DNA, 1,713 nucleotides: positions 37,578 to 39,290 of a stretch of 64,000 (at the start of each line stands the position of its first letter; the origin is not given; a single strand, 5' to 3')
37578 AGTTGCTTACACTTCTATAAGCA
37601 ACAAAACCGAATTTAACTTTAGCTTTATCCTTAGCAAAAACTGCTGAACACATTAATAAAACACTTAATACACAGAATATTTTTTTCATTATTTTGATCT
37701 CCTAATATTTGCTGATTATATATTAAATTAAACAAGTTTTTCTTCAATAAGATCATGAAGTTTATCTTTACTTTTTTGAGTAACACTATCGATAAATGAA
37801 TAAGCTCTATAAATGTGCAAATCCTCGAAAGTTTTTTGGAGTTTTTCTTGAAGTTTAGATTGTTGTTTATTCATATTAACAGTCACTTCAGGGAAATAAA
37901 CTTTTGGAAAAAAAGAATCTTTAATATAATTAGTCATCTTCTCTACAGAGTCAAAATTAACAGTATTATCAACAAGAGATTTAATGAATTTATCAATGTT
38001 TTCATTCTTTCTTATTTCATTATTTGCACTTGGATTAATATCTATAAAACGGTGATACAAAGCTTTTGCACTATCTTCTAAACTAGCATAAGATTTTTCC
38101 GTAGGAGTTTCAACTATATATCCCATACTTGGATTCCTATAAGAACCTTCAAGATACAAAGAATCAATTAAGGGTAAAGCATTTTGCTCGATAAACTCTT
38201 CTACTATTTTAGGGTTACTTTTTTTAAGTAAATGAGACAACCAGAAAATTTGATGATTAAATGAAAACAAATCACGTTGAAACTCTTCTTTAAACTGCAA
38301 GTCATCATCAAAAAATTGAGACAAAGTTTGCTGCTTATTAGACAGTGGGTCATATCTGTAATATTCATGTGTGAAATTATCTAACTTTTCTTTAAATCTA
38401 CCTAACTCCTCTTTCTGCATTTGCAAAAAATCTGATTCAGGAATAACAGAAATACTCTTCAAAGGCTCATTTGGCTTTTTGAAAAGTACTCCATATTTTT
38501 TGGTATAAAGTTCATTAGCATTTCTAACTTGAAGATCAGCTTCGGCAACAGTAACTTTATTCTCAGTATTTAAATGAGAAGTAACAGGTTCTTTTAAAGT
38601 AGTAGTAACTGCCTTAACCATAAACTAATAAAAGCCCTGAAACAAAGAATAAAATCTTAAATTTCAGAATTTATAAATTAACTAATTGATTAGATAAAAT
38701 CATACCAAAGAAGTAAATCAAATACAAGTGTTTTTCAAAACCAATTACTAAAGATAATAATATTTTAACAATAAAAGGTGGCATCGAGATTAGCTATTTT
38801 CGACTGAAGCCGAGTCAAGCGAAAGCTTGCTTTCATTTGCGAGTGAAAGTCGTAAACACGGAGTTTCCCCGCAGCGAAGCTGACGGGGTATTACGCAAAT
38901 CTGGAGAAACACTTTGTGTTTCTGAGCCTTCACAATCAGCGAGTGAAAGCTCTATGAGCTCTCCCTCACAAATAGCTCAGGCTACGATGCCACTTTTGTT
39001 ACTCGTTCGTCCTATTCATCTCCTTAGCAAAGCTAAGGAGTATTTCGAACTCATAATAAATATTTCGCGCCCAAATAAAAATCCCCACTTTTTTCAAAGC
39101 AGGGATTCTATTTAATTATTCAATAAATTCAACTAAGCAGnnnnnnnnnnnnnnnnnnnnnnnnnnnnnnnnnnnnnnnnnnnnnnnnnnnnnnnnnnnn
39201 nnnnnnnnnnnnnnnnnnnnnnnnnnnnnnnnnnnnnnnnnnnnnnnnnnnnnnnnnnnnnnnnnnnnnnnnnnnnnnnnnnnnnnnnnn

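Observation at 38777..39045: GC-rich, highly structured intergenic element that looks like an ncRNA gene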

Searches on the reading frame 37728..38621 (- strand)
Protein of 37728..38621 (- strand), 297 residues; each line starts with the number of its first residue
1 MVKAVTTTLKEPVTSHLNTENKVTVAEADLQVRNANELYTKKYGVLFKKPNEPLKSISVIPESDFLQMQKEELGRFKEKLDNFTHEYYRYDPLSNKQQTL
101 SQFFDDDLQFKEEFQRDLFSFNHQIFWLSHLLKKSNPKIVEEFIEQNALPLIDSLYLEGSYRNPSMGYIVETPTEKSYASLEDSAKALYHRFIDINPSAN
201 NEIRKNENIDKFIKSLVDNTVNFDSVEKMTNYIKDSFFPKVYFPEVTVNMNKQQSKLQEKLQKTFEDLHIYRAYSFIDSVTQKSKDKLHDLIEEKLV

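Call 11: search_protein_families(library=pfam, proteins=[window:37728-38621:-], max_evalue=0.01)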
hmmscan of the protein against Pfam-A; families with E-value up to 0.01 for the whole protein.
window:37728-38621:- (297 aa): 0 families

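Call 12: find_encoding_contigs(protein=window:37731-38621:-, flank=3000, max_places=10)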
Protein window:37731-38621:- (297 aa): 24 contigs read that carry it; 2 places shown.
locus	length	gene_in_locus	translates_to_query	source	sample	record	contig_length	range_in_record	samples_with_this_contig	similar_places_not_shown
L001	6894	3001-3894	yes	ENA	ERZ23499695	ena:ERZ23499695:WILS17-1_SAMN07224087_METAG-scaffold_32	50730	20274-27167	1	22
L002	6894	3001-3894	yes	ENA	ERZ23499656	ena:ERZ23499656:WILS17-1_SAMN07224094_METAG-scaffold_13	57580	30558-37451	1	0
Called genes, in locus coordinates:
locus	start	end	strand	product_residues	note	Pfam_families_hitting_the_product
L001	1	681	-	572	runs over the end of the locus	-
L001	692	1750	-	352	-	PF00793:DAHP_synth_1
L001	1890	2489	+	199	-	PF00578:AhpC-TSA, PF08534:Redoxin, PF10417:1-cysPrx_C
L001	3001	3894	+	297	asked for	-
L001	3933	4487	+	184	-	-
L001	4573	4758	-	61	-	-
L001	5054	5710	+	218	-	PF00081:Sod_Fe_N, PF02777:Sod_Fe_C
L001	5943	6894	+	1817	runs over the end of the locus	-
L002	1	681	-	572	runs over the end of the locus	-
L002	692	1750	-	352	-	PF00793:DAHP_synth_1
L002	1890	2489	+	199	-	PF00578:AhpC-TSA, PF08534:Redoxin, PF10417:1-cysPrx_C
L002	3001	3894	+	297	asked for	-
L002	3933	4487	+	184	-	-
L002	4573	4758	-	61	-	-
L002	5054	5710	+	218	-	PF00081:Sod_Fe_N, PF02777:Sod_Fe_C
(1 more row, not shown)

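Call 14: find_homologous_proteins(query=window:37731-38621:-, max_evalue=0.001)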
Query window:37731-38621:- (297 aa): 1 proteins with E <= 0.001 among 727 candidates.
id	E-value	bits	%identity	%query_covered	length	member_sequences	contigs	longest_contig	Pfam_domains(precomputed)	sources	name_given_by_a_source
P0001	3.9e-189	645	100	100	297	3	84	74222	-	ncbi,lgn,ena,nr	ncbi:MAG: hypothetical protein MK033_01500 [Candidatus Caenarcaniphilales bacterium]|nr:hypothetical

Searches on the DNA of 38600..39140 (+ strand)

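Call 5: search_rna_families(source=window, start=38600, end=39140, threshold=evalue, max_evalue=10, show_alignments=4)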
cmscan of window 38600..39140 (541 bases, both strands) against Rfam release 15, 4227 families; matches with E-value up to 10: 7.
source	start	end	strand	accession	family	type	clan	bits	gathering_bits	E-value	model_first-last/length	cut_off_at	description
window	39067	39140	-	RF00557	L10_leader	Cis-reg; leader;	-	21.3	44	0.3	58-138/138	5'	Ribosomal protein L10 leader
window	39029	39126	+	RF02621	BSnc120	Gene; sRNA;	-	18.5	114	0.22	1-88/88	no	Brucella sRNA 120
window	39073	39140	-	RF00515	PyrR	Cis-reg;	-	17.5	54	7.4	47-115/115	5'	PyrR binding site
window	39073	39133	-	RF02495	ohsC_RNA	Gene; antitoxin;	-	16.5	50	9.1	1-77/77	no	Oppression of Hydrophobic ORF by sRNA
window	39074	39126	-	RF02399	NsiR1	Gene; sRNA;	-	16.4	39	1.3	1-60/60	no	Nitrogen stress-induced RNA 1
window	39061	39125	-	RF01637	ceN47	Gene; snRNA; snoRNA; CD-box;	-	13.2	35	2.9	1-155/155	no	Nematode snoRNA ceN47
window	39031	39140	-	RF02744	Rev39_5p_UTR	Cis-reg;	-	11.6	88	0.52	165-300/300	5'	Soft rot Enterobacteriaceae Rev 39 5'UTR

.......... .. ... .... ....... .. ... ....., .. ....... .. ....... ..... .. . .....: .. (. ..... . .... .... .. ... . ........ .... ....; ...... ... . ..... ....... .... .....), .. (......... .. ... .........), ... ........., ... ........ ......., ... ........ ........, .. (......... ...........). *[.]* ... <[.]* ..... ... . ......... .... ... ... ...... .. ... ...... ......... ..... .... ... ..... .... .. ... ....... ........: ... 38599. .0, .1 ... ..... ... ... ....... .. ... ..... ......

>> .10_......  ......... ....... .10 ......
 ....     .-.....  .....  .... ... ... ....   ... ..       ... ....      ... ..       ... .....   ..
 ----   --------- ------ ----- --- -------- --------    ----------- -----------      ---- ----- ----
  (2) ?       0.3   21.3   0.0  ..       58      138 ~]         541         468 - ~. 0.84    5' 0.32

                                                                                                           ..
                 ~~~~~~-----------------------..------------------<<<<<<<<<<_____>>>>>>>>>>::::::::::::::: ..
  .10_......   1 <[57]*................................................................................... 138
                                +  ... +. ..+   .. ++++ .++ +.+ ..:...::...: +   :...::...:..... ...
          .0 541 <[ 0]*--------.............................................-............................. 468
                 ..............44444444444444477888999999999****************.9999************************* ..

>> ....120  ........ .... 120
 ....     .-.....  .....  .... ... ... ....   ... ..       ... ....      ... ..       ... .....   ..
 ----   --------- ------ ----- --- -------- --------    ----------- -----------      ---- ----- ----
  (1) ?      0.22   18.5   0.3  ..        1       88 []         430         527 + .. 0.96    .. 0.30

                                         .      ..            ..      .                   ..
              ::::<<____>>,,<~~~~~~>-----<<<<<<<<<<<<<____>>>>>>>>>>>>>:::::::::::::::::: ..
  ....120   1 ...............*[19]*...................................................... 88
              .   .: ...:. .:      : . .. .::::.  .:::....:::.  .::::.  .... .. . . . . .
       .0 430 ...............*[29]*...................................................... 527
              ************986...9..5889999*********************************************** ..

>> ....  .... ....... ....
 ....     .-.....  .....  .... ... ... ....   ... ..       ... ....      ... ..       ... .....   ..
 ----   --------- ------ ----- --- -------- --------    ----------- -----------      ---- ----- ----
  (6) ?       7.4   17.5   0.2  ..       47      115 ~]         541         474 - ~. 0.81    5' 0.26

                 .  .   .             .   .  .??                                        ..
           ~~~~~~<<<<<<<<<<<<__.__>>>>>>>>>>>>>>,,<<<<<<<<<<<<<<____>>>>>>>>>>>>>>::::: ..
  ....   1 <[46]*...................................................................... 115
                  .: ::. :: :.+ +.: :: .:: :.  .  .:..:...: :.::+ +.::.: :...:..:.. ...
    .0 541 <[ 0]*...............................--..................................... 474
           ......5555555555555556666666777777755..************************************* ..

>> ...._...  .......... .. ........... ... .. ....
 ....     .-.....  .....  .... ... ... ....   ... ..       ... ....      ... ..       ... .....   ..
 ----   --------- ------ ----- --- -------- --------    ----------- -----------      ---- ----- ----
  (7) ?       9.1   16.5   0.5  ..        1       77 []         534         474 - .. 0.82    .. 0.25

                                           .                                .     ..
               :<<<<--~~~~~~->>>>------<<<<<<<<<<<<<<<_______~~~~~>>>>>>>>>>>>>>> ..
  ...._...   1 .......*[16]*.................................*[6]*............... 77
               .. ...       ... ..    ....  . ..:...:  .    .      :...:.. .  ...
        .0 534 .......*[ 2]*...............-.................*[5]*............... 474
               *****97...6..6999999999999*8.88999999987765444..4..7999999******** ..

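Call 24: search_dna_similar(query=window:38760-39060:+, collection=phages, mode=distant, max_evalue=1)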
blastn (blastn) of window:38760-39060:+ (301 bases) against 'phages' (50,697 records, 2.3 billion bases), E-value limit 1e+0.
No match.

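Call 25: search_dna_similar(query=window:38760-39060:+, collection=plasmids, mode=distant, max_evalue=1)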
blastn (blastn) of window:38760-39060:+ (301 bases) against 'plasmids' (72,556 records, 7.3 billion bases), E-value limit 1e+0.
No match.

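Call 71: search_rna_families(sources=[L131, L132, L137, L129], threshold=gathering)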
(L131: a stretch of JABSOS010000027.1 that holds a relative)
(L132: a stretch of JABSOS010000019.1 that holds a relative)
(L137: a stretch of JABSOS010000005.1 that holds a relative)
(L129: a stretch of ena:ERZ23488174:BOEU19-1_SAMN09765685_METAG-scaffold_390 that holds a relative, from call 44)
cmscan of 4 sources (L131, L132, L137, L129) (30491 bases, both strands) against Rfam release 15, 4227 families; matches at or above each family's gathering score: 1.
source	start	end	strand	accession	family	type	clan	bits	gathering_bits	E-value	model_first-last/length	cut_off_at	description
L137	2698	2780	+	RF00005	tRNA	Gene; tRNA;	CL00001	60.7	29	5.5e-11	1-71/71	no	tRNA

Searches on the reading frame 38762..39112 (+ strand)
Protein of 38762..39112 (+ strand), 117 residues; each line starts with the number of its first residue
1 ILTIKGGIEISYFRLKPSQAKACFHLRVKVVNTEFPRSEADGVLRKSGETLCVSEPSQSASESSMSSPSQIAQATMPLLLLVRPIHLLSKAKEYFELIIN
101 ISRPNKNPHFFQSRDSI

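Call 43: find_homologous_proteins(query=window:38762-39112:+, max_evalue=10)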
Query seq(117 aa) (117 aa): 1 proteins with E <= 10 among 6 candidates.
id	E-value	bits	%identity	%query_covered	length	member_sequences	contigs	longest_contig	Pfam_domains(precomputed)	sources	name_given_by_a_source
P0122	2.5e-25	107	81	58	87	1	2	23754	-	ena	-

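Call 44: find_encoding_contigs(protein=P0122, flank=6000, max_places=4)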
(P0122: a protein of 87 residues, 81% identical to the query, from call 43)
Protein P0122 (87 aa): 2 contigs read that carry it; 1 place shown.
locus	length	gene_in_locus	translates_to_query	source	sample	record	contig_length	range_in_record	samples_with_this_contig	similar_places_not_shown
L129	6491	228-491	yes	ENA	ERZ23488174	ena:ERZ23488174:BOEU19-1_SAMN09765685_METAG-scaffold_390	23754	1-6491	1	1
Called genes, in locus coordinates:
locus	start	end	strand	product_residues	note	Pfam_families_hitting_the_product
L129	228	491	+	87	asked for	-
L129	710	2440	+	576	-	PF11850:DUF3370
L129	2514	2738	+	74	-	-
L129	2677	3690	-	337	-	PF00953:Glycos_transf_4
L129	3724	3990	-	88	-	PF02325:CCB3_YggT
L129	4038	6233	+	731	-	PF13328:HD_4, PF01966:HD, PF04607:RelA_SpoT, PF02824:TGS, PF19296:RelA_AH, PF28438:RelA_RIS, PF13291:ACT_4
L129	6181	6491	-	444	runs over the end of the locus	-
